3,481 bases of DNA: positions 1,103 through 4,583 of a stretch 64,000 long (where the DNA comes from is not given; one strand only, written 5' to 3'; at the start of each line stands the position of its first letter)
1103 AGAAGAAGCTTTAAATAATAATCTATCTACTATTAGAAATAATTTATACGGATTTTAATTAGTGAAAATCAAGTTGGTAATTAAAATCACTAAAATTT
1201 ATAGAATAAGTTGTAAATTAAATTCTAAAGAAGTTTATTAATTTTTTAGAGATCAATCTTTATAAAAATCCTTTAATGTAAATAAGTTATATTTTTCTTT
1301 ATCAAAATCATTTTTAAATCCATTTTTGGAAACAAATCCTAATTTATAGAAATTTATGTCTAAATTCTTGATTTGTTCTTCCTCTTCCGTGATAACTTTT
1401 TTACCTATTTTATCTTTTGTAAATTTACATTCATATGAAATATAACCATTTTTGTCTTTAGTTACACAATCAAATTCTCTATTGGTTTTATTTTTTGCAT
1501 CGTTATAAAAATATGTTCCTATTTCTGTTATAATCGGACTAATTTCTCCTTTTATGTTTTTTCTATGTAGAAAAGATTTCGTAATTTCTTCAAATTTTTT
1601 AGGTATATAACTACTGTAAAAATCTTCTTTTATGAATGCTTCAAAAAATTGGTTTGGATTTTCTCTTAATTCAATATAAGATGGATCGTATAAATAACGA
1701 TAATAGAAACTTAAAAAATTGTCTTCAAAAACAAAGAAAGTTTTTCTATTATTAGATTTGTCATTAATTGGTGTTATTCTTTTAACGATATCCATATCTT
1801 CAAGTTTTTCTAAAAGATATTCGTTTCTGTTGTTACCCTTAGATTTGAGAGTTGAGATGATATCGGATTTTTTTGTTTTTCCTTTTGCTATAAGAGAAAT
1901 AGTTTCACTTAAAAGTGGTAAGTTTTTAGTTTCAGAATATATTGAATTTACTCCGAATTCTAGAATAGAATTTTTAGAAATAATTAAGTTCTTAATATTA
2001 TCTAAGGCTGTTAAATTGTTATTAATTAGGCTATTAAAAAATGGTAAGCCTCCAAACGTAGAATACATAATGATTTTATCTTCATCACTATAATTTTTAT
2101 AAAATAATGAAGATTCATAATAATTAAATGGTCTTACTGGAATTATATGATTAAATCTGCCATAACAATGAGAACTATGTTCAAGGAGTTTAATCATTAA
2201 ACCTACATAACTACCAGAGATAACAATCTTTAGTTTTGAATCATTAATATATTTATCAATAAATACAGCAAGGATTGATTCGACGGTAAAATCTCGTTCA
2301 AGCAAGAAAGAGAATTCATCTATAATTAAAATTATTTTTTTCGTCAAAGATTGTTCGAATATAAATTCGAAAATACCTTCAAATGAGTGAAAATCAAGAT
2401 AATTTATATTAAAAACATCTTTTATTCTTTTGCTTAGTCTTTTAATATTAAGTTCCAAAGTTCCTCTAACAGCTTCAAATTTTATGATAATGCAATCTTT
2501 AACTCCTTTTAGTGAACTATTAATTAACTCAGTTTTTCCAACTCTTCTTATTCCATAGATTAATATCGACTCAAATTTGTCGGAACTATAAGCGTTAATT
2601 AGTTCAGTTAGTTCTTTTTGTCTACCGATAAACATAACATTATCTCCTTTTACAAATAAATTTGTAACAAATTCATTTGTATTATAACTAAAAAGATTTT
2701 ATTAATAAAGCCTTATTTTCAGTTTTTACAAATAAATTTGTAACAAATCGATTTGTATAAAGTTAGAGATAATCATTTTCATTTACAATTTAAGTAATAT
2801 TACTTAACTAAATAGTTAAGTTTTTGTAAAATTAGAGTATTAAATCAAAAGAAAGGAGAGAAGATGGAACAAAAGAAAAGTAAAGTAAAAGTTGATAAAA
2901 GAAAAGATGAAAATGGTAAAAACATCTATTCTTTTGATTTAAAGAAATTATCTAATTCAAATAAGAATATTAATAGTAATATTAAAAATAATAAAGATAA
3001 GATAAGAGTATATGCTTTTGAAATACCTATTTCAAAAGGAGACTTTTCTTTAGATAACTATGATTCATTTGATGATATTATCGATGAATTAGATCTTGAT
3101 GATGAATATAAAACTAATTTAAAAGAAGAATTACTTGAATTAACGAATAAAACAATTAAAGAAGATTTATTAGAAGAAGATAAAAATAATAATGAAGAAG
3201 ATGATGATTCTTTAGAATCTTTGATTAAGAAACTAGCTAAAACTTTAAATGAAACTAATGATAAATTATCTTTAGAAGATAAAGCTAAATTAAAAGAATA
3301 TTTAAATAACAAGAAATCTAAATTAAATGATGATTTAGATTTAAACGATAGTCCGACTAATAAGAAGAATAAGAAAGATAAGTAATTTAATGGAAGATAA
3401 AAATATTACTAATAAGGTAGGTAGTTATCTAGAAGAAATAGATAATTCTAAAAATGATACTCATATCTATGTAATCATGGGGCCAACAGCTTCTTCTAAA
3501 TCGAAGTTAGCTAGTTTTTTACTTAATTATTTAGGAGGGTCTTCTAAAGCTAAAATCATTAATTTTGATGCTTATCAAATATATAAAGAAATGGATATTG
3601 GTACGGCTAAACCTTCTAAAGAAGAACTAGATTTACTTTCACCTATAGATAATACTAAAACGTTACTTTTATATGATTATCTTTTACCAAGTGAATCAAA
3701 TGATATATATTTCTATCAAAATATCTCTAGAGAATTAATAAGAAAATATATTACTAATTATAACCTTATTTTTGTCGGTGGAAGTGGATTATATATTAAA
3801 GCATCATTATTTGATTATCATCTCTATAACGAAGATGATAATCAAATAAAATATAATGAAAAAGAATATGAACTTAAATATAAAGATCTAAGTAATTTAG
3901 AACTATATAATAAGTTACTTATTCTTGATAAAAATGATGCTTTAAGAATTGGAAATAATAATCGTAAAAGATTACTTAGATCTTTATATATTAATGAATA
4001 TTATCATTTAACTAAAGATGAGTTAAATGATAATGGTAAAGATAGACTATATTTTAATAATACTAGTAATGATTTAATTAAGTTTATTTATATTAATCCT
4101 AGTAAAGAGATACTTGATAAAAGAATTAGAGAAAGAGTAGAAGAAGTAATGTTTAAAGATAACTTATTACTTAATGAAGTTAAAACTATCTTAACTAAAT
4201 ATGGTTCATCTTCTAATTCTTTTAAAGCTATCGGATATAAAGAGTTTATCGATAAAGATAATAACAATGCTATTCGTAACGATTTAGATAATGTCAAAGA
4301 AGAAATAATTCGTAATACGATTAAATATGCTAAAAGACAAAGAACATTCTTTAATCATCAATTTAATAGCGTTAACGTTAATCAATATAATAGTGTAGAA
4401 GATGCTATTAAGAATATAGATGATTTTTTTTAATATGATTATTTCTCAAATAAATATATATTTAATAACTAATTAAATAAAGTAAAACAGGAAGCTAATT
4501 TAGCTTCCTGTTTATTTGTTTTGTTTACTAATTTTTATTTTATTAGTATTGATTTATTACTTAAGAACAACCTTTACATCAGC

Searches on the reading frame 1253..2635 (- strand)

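Call 8: search_protein_families(library=pfam, proteins=[window:1253-2635:-], max_evalue=0.01)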
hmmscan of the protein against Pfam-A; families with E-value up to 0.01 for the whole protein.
window:1253-2635:- (460 aa): 4 families
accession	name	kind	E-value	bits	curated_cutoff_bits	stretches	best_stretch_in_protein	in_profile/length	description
PF01637.24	ATPase_2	-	5.7e-17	62.7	33.2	1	2-198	1-219/225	ATPase domain predominantly from Archaea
PF03008.20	DUF234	-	1e-09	39.1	22.5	1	311-407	1-91/100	Archaea bacterial proteins of unknown function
PF13173.12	AAA_14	-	1.1e-08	35.5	27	1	22-174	3-127/129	AAA domain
PF25201.1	nSTAND6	-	0.0075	16.8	27.7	0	4-71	3-67/148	Novel STAND NTPase 6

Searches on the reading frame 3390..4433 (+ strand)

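Call 8: search_protein_families(library=pfam, proteins=[window:3390-4433:+], max_evalue=0.01)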
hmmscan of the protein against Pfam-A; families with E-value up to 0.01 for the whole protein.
window:3390-4433:+ (347 aa): 2 families
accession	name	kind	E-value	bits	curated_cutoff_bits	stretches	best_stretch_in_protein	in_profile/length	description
PF01715.23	IPPT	-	2.6e-42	145.6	23.6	1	63-324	1-243/243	IPP transferase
PF01745.22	IPT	-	0.0013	18.7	20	1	25-83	2-56/233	Isopentenyl transferase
